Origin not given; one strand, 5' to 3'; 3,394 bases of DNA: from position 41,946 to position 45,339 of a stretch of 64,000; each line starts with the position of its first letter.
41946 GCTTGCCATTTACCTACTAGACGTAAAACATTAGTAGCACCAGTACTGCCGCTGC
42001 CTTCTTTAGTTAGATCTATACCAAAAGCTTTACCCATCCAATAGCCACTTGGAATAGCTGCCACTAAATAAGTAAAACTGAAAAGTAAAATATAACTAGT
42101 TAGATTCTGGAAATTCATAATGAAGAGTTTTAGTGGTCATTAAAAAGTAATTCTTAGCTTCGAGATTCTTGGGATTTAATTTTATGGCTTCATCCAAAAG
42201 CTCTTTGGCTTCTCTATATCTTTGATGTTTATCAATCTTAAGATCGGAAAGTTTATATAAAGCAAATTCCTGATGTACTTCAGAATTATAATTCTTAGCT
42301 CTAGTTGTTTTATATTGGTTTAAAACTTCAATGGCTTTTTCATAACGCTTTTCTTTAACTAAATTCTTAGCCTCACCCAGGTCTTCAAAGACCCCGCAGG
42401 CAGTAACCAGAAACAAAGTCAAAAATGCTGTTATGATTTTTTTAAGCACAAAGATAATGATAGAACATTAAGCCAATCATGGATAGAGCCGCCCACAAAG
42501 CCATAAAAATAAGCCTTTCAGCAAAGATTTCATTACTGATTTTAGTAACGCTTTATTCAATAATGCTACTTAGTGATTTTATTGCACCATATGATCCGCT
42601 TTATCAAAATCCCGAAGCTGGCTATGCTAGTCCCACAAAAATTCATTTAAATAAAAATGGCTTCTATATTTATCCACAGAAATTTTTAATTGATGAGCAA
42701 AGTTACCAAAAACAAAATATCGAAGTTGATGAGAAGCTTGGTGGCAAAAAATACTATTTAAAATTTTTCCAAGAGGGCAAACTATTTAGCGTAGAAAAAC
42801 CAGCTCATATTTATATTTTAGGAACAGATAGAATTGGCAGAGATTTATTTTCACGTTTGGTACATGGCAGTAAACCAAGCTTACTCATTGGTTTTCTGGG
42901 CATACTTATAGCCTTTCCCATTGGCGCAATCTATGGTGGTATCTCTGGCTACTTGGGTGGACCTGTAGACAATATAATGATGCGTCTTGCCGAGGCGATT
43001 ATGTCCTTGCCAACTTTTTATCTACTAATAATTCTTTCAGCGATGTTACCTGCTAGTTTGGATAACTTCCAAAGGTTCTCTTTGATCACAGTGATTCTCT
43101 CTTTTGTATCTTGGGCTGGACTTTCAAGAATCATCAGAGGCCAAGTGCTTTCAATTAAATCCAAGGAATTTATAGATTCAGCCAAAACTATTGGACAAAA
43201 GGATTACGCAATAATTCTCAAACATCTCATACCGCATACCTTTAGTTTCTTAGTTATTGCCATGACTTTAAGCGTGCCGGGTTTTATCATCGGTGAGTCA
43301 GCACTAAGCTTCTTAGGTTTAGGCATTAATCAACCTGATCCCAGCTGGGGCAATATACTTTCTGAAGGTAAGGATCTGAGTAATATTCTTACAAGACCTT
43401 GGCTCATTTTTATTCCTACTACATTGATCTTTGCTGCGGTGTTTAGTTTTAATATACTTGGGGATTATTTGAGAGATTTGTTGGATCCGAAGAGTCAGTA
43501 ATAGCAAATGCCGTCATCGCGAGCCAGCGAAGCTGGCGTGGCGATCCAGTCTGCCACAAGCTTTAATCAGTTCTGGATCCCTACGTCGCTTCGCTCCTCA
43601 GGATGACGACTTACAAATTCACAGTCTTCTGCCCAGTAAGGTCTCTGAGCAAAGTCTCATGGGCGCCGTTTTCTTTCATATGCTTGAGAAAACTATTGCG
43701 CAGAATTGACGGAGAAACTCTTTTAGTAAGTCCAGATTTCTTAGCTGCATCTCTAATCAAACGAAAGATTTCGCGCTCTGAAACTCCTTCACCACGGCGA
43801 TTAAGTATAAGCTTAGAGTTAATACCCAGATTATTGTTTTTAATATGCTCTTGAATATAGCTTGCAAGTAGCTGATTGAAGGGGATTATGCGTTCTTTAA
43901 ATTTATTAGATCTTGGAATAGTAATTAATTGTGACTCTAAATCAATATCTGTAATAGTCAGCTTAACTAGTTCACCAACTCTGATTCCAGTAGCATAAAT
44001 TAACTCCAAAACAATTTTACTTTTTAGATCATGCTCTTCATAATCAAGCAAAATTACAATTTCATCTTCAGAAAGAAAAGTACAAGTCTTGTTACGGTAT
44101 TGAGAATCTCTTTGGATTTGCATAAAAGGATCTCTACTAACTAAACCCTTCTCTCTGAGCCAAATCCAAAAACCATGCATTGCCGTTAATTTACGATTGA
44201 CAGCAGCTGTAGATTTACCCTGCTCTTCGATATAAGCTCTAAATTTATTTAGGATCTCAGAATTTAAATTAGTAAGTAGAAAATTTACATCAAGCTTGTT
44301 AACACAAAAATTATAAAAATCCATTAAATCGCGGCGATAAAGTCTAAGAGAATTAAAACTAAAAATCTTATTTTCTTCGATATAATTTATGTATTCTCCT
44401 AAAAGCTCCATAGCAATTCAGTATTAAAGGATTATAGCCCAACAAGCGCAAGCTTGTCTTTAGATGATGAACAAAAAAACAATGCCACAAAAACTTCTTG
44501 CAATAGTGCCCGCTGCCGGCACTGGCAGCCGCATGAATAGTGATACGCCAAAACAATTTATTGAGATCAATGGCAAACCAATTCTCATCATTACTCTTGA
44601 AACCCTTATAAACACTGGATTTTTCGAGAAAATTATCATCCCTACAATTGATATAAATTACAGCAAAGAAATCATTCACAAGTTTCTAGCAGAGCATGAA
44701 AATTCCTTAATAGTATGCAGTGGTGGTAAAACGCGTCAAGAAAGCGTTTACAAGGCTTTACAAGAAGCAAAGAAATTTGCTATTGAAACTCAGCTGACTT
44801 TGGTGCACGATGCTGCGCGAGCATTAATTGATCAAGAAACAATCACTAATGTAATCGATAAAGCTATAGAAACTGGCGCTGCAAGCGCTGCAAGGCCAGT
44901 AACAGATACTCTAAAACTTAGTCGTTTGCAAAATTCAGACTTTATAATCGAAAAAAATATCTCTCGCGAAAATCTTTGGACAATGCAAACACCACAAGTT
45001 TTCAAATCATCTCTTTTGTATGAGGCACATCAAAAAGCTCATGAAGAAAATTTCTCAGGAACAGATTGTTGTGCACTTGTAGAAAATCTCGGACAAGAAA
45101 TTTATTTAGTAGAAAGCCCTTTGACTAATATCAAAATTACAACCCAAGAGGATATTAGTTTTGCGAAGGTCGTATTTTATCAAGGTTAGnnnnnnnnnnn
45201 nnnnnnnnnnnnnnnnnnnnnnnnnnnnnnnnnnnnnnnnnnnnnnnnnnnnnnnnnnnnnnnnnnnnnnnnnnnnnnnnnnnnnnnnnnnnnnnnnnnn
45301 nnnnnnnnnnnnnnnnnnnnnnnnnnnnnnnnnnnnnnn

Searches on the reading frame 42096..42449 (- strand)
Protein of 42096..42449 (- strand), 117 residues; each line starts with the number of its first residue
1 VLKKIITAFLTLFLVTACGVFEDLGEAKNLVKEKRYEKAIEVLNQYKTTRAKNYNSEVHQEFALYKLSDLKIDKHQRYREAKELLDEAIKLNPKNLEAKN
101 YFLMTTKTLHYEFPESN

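Call 21: search_protein_families(library=pfam, proteins=[window:42096-42449:-], max_evalue=0.00001)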
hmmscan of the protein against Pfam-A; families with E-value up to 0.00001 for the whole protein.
window:42096-42449:- (117 aa): 2 families
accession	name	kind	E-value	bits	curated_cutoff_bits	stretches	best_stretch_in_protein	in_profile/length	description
PF14559.12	TPR_19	-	7.5e-06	26.6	25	0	76-99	5-28/68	Tetratricopeptide repeat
PF07719.23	TPR_2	-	7.6e-06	26.1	27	0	74-95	13-34/34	Tetratricopeptide repeat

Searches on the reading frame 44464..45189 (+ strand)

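Call 21: search_protein_families(library=pfam, proteins=[window:44464-45189:+], max_evalue=0.00001)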
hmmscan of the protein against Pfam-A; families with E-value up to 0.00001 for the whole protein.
window:44464-45189:+ (241 aa): 3 families
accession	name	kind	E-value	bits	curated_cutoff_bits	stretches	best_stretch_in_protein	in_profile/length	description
PF01128.25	IspD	-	1.1e-54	185.9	27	1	12-237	2-218/221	2-C-methyl-D-erythritol 4-phosphate cytidylyltransferase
PF12804.13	NTP_transf_3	-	1.6e-07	32.1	27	1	13-147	1-123/160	MobA-like NTP transferase domain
PF02348.25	CTP_transf_3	-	9.3e-06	26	22.6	0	14-210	3-167/217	Cytidylyltransferase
